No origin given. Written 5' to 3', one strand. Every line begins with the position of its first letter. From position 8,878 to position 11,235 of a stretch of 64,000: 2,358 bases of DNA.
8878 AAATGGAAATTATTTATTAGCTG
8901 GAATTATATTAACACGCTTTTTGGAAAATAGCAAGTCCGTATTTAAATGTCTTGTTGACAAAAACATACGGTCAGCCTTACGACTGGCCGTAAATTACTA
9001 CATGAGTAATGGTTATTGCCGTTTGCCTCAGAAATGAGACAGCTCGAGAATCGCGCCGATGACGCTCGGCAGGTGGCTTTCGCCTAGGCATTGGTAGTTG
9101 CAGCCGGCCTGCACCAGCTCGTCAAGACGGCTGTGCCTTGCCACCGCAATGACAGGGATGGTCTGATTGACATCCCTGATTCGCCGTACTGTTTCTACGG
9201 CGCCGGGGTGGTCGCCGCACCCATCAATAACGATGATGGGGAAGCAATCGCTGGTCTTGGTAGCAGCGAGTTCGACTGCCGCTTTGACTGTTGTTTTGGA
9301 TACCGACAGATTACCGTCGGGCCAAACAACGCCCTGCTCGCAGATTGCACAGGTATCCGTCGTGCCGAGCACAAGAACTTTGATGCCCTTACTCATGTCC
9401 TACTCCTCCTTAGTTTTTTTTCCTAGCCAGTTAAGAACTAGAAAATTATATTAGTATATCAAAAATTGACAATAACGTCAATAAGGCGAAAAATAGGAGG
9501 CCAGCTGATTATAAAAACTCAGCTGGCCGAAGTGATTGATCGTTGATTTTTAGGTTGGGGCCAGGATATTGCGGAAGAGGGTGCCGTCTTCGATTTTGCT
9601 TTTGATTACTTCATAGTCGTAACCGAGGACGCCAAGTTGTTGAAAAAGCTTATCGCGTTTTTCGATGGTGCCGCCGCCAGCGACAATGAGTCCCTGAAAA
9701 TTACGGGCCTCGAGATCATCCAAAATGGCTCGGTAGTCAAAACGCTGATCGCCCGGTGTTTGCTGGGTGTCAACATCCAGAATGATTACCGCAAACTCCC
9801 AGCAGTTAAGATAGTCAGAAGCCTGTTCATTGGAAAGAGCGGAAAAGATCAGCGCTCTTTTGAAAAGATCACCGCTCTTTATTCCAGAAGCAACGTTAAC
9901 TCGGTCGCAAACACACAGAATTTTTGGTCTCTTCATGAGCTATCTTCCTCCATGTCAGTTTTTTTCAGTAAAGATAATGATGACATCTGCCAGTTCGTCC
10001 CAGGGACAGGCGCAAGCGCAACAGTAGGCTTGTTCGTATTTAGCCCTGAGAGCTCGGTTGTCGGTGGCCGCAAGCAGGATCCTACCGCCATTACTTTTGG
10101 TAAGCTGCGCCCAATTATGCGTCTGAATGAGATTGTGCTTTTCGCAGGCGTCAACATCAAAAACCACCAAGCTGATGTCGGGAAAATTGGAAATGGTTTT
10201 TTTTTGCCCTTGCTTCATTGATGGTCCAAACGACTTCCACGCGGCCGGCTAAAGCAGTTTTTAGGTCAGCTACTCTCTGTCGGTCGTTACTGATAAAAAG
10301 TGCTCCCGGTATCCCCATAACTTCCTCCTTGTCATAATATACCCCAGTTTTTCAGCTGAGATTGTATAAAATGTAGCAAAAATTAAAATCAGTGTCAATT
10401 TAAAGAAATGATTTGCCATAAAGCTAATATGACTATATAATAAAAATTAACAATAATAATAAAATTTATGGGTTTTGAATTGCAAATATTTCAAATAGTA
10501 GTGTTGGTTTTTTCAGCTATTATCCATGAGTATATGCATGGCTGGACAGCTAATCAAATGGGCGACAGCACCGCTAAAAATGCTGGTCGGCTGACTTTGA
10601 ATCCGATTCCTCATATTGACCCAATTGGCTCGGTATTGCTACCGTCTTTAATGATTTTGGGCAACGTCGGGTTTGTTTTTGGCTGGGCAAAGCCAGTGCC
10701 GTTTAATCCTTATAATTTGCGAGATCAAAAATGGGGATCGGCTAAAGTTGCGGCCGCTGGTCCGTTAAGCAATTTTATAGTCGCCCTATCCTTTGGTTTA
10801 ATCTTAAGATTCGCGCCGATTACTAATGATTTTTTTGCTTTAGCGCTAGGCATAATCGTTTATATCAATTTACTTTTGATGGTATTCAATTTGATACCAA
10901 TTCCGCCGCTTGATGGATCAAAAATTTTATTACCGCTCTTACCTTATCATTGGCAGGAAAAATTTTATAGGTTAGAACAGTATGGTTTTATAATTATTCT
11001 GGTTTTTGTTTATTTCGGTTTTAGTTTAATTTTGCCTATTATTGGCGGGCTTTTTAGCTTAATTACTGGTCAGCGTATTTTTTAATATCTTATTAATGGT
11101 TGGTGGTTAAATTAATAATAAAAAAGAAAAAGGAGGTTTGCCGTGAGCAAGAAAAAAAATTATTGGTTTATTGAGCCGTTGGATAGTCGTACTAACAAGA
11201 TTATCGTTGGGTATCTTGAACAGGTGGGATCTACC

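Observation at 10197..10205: A9 homopolymer splits the third receiver-like gene: slippage-prone switch, decay or sequencing error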

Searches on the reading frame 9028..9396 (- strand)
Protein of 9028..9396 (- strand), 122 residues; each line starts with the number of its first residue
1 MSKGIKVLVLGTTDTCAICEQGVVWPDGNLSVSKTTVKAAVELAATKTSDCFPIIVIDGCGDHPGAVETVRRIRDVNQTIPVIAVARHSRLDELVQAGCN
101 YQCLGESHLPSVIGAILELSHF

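Call 5: search_protein_families(library=pfam, max_evalue=1, proteins=[window:9031-9396:-])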
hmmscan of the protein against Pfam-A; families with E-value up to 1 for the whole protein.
seq(122 aa): 4 families
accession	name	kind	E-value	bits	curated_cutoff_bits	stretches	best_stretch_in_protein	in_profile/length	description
PF21695.3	GlnR_1st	-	0.0085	16.4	27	1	39-91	29-81/111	Transcription regulator GlnR, N-terminal domain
PF12683.13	DUF3798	-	0.16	11.8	24.6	1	23-93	34-99/271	Protein of unknown function (DUF3798)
PF00072.30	Response_reg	-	0.24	12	30.2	1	39-97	33-88/111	Response regulator receiver domain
PF08859.16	DGC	-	0.98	9.9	27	1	37-63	36-62/106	DGC domain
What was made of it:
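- On Response regulator receiver domain (PF00072): Gene 3 scores 12 bits against a 30.2-bit cut-off (call 5).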

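Call 60: find_encoding_contigs(protein=window:9028-9396:-, flank=1500, max_places=10)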
Protein window:9028-9396:- (122 aa): 21 contigs read that carry it; 10 places shown.
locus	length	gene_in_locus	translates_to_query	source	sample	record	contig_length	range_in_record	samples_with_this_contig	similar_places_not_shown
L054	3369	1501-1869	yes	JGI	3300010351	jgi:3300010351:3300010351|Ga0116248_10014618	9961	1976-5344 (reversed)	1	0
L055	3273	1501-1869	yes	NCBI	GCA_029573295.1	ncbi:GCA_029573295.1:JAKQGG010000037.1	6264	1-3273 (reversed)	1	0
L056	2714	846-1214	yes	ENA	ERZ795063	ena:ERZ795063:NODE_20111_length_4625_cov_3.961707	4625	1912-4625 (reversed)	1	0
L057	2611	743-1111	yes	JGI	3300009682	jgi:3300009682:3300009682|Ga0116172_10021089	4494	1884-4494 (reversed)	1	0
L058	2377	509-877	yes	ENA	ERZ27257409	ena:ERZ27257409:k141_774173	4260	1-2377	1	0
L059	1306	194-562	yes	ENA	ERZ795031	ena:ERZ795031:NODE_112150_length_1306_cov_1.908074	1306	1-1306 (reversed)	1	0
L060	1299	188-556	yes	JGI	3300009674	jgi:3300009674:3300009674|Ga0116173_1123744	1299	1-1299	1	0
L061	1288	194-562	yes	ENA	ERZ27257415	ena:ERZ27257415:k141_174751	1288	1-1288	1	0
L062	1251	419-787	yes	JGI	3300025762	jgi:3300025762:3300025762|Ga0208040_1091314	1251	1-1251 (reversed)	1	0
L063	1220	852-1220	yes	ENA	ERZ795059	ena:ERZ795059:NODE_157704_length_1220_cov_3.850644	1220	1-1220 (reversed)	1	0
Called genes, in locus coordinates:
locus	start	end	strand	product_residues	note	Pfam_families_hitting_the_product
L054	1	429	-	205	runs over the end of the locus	PF02163:Peptidase_M50 (weak)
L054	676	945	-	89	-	-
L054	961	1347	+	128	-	-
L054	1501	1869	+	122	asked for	-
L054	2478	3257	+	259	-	PF20257:SAM_HAT_C (weak)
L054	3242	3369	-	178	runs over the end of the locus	PF00753:Lactamase_B, PF14597:Lactamase_B_5, PF19583:ODP (weak), PF23023:Anti-Pycsar_Apyc1 (faint)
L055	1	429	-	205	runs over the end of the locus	PF02163:Peptidase_M50 (weak)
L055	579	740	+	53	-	-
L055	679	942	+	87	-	-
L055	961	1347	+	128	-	-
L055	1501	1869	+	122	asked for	-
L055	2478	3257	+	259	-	PF20257:SAM_HAT_C (weak)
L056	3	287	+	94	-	?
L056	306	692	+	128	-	-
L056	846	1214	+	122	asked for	-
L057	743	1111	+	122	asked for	-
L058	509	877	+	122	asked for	-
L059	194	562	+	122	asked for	-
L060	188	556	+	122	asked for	-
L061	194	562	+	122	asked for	-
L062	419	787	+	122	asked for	-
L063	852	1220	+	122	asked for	?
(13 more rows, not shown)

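Call 65: search_protein_families(library=ncbifam, max_evalue=1, proteins=[window:9028-9396:-])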
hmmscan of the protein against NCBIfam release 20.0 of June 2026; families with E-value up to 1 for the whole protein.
window:9028-9396:- (122 aa): 1 family
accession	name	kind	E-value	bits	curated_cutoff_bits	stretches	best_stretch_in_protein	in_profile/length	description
NF047793.1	ResRegPgtA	equivalog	0.086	11.6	650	1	47-72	73-98/414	two-component system response regulator PgtA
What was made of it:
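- Closest known: Response-regulator receiver. Different: Gene 1 has no Pfam or NCBIfam hit (calls 5, 65).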

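Call 66: search_protein_families(library=padloc, max_evalue=1, proteins=[window:9028-9396:-])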
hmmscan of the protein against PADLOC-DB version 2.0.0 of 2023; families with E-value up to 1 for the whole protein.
window:9028-9396:- (122 aa): 0 families

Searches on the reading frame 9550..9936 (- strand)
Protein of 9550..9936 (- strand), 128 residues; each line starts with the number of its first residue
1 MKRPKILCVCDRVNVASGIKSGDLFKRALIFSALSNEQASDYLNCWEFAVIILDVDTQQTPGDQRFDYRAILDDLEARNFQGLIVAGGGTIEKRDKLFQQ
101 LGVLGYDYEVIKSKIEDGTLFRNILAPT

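Call 5: search_protein_families(library=pfam, max_evalue=1, proteins=[window:9553-9936:-])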
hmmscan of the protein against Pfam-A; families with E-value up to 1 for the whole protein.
seq(128 aa): 0 families

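Call 28: find_encoding_contigs(protein=window:9550-9936:-, flank=2500, max_places=10)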
Protein window:9550-9936:- (128 aa): 21 contigs read that carry it; 6 places shown.
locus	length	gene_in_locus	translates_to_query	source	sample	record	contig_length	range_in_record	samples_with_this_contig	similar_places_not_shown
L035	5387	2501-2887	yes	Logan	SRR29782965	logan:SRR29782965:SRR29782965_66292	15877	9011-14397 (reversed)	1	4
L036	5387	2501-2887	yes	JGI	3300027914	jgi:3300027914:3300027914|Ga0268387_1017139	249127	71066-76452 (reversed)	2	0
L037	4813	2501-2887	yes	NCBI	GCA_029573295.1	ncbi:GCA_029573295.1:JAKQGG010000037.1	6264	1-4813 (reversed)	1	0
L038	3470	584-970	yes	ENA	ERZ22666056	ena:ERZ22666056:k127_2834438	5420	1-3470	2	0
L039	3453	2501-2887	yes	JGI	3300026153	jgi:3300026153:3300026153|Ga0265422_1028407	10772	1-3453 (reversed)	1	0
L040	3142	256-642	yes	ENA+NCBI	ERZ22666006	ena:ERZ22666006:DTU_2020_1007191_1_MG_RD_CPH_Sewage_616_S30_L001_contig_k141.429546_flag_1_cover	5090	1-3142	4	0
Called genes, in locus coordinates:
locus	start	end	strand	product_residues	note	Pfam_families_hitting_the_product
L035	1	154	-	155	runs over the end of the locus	PF00177:Ribosomal_S7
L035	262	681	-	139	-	PF00164:Ribosom_S12_S23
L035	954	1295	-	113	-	-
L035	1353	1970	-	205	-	PF02163:Peptidase_M50 (weak)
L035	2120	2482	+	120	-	-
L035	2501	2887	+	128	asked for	-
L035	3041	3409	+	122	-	-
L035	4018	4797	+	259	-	PF20257:SAM_HAT_C (weak)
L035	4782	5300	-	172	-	PF00753:Lactamase_B, PF14597:Lactamase_B_5, PF19583:ODP (weak), PF23023:Anti-Pycsar_Apyc1 (faint)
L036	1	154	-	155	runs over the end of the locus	PF00177:Ribosomal_S7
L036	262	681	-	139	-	PF00164:Ribosom_S12_S23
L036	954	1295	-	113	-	-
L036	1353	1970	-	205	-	PF02163:Peptidase_M50 (weak)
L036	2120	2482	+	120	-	-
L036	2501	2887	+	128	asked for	-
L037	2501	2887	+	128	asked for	-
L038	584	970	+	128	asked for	-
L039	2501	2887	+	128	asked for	-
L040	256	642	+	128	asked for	-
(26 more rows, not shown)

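Call 65: search_protein_families(library=ncbifam, max_evalue=1, proteins=[window:9550-9936:-])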
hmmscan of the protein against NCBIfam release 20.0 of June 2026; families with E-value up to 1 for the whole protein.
window:9550-9936:- (128 aa): 3 families
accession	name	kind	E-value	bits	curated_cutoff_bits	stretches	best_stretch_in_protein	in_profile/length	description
TIGR01752.1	flav_long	equivalog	0.025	14.1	146.75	1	39-90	36-86/167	flavodoxin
TIGR01508.1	rib_reduct_arch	equivalog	0.095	11.9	186.45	1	61-92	118-149/210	2,5-diamino-6-(ribosylamino)-4(3H)-pyrimidinone 5'-phosphate reductase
TIGR01382.1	PfpI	subfamily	0.14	11.7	139.05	1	62-92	45-75/169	DJ-1/PfpI/YhbO family deglycase/protease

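Call 66: search_protein_families(library=padloc, max_evalue=1, proteins=[window:9550-9936:-])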
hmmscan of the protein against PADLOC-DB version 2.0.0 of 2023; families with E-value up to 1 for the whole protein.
window:9550-9936:- (128 aa): 0 families

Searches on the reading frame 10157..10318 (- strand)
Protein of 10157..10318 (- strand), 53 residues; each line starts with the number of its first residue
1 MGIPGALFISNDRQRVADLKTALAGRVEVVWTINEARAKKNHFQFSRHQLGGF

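Call 34: find_encoding_contigs(protein=window:10157-10318:-, flank=1500, max_places=10)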
Protein window:10157-10318:- (53 aa): 6 contigs read that carry it; 6 places shown.
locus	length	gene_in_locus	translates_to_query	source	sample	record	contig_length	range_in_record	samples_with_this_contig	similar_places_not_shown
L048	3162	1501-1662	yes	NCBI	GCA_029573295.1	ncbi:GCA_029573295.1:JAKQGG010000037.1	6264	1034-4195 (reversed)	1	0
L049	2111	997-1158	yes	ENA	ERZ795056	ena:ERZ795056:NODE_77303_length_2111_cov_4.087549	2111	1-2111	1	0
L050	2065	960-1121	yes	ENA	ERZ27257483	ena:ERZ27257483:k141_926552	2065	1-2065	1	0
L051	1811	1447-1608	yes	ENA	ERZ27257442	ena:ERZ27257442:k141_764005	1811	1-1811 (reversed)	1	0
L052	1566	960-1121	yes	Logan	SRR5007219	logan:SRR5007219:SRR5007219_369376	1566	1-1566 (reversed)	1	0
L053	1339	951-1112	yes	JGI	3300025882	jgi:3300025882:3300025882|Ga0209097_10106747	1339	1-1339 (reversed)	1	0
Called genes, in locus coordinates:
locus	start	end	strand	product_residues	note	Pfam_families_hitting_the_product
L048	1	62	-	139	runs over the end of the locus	PF00164:Ribosom_S12_S23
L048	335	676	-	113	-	-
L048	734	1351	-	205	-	PF02163:Peptidase_M50 (weak)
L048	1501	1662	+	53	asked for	-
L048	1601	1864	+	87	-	-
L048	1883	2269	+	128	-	-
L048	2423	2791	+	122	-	-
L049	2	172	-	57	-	?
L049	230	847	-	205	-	PF02163:Peptidase_M50 (weak)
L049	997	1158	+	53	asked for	-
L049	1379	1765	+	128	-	-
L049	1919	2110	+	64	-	?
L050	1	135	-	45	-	?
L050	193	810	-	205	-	PF02163:Peptidase_M50 (weak)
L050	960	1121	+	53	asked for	-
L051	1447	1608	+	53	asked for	-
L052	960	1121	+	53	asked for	-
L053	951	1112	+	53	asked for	-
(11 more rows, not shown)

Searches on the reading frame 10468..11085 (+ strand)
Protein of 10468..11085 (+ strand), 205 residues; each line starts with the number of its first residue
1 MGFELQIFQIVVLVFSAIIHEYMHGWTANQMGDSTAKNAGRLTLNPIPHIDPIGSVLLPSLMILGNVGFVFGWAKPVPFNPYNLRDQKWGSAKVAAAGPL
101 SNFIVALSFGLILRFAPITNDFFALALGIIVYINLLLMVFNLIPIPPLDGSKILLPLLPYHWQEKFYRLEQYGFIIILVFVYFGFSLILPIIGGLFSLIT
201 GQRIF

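Call 29: find_encoding_contigs(protein=window:10468-11085:+, flank=2500, max_places=10)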
Protein window:10468-11085:+ (205 aa): 22 contigs read that carry it; 7 places shown.
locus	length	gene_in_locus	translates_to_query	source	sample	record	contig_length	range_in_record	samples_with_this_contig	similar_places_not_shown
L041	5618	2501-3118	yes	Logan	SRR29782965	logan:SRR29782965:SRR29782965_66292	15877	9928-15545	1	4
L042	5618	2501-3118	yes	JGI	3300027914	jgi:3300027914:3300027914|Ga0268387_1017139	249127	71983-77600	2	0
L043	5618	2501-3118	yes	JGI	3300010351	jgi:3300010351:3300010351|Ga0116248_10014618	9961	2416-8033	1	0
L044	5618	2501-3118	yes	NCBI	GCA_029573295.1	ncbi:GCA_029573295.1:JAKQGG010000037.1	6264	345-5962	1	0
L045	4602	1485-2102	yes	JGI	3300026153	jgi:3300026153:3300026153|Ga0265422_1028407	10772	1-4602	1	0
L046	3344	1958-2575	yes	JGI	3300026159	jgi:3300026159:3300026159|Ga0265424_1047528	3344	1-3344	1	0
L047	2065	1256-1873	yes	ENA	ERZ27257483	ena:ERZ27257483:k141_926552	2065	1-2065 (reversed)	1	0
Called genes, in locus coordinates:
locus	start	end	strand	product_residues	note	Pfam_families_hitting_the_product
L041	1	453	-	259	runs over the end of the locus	PF20257:SAM_HAT_C (weak)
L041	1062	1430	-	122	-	-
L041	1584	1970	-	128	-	-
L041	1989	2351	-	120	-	-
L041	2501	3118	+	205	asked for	PF02163:Peptidase_M50 (weak)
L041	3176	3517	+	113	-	-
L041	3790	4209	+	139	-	PF00164:Ribosom_S12_S23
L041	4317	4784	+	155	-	PF00177:Ribosomal_S7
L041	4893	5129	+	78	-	-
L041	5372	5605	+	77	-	-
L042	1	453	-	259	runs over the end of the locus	PF20257:SAM_HAT_C (weak)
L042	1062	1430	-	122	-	-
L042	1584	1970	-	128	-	-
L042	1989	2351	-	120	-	-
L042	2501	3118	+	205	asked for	PF02163:Peptidase_M50 (weak)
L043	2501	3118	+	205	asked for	PF02163:Peptidase_M50 (weak)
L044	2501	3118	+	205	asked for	PF02163:Peptidase_M50 (weak)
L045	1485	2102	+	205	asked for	PF02163:Peptidase_M50 (weak)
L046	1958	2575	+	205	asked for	PF02163:Peptidase_M50 (weak)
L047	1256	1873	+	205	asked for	PF02163:Peptidase_M50 (weak)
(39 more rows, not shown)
